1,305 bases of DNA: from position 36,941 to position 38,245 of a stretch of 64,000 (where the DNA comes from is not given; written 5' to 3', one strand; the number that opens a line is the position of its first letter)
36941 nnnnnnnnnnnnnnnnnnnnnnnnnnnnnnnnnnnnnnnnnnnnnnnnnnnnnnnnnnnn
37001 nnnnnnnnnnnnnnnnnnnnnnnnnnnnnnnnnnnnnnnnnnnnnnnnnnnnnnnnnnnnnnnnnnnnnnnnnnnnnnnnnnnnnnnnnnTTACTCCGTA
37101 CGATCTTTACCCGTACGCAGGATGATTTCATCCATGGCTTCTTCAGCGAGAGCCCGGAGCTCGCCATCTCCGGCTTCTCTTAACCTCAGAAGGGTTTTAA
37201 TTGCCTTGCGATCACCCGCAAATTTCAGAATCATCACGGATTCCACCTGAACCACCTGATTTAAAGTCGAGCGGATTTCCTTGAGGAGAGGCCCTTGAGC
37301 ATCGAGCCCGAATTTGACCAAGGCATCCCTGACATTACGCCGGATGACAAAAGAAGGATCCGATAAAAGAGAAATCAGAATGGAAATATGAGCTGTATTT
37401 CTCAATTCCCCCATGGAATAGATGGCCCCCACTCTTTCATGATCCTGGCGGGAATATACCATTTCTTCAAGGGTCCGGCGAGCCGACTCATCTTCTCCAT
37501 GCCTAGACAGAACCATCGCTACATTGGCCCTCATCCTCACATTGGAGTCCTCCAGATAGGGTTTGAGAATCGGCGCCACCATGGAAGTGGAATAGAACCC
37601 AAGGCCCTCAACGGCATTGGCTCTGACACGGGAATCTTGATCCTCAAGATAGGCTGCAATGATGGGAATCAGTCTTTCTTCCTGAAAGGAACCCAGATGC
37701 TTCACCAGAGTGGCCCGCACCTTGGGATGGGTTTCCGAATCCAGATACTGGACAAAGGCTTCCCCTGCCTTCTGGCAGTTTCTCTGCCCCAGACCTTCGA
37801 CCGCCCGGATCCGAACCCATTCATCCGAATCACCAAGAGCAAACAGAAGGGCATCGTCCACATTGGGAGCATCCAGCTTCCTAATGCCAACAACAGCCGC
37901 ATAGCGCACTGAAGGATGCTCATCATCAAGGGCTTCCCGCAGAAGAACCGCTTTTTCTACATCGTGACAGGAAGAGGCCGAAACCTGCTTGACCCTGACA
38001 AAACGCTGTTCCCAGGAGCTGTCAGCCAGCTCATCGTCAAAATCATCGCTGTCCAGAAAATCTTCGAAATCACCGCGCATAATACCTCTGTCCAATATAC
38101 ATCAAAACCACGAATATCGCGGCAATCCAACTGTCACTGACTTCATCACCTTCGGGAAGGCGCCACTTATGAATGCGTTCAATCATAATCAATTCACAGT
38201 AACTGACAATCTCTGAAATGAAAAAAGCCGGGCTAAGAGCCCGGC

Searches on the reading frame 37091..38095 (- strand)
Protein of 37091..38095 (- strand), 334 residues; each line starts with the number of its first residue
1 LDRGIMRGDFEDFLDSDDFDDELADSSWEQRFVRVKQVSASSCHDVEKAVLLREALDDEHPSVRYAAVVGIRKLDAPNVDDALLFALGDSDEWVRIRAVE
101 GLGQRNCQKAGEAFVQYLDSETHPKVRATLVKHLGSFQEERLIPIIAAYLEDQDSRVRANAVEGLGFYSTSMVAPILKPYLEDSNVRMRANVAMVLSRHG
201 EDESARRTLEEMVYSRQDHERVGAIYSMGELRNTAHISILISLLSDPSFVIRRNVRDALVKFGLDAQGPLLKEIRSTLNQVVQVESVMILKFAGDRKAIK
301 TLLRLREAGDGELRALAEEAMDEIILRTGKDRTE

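Call 6: search_protein_families(library=pfam, proteins=[window:37091-38095:-], max_evalue=0.01)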
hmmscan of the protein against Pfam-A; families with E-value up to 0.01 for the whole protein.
window:37091-38095:- (334 aa): 8 families
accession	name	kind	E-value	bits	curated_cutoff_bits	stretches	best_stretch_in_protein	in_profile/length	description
PF13646.12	HEAT_2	-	1e-39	135.1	27.7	4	112-183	2-73/88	HEAT repeats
PF02985.28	HEAT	-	1e-19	69.2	23.5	1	142-166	1-25/31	HEAT repeat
PF03130.22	HEAT_PBS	-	1.4e-12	47.2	20.9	0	94-119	1-26/27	PBS lyase HEAT-like repeat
PF12717.13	Cnd1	-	6.1e-08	33.3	26.4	0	52-74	26-48/162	non-SMC mitotic condensation complex subunit 1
PF13513.12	HEAT_EZ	-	0.00027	21.8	27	0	51-71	32-52/55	HEAT-like repeat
PF21581.3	SCD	-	0.0016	19.2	27.5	0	137-166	26-55/75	Stromalin conservative domain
PF12755.13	Vac14_Fab1_bd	-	0.0035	18.4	22.1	0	139-165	25-51/97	Vacuolar 14 Fab1-binding region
PF20168.4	PDS5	-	0.0082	14.4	27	0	123-177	297-357/1053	Sister chromatid cohesion protein PDS5 protein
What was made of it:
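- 37091..38095 (-): HEAT2: second HEAT-repeat protein. The true start is probably near codon 28. PF13646 135 bits (call 6).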

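Call 7: search_protein_families(library=ncbifam, proteins=[window:37091-38095:-], max_evalue=0.01)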
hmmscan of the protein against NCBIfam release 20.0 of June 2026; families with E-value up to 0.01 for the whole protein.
window:37091-38095:- (334 aa): 8 families
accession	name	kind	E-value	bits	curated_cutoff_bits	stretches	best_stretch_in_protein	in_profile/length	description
NF045915.1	PhycobilmeDegNblB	equivalog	7.1e-21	74.7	300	2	50-214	35-202/214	phycobilisome degradation protein NblB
NF010374.0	PRK13800.1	equivalog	1.3e-15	56.8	1196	1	49-322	624-896/898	fumarate reductase/succinate dehydrogenase flavoprotein subunit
NF007244.0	PRK09687.1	equivalog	1.6e-09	37.5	275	1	33-144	145-257/285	putative lyase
NF058515.1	phyc_lyase_CpcF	equivalog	4.6e-06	26.3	220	0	51-76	139-164/200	C-phycocyanin alpha-cysteine-84 phycocyanobilin lyase subunit CpcF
TIGR02270.1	TIGR02270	subfamily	1.4e-05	24.3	206.8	1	51-242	58-247/410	TIGR02270 family protein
NF058505.1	phyc_lyase_CpeY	equivalog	0.00011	21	600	0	123-259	65-202/419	C-phycoerythrin alpha-cysteine-82 phycoerythrobilin lyase CpeY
NF058502.1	phyc_lyase_CpcE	equivalog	0.00016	21.3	330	0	64-197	59-204/260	C-phycocyanin alpha-cysteine-84 phycocyanobilin lyase subunit CpcE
NF045662.1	DVU0298_fam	equivalog_domain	0.00019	21.1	75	0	174-234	147-202/213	DVU0298 family protein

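Call 34: search_protein_families(library=padloc, proteins=[window:37091-38095:-], max_evalue=0.001)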
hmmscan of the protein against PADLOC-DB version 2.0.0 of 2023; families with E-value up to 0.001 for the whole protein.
window:37091-38095:- (334 aa): 1 family
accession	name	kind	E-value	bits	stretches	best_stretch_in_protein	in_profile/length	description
PDLC02919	HEAT-ARM_XIII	-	1.2e-21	74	2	39-227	781-961/1972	-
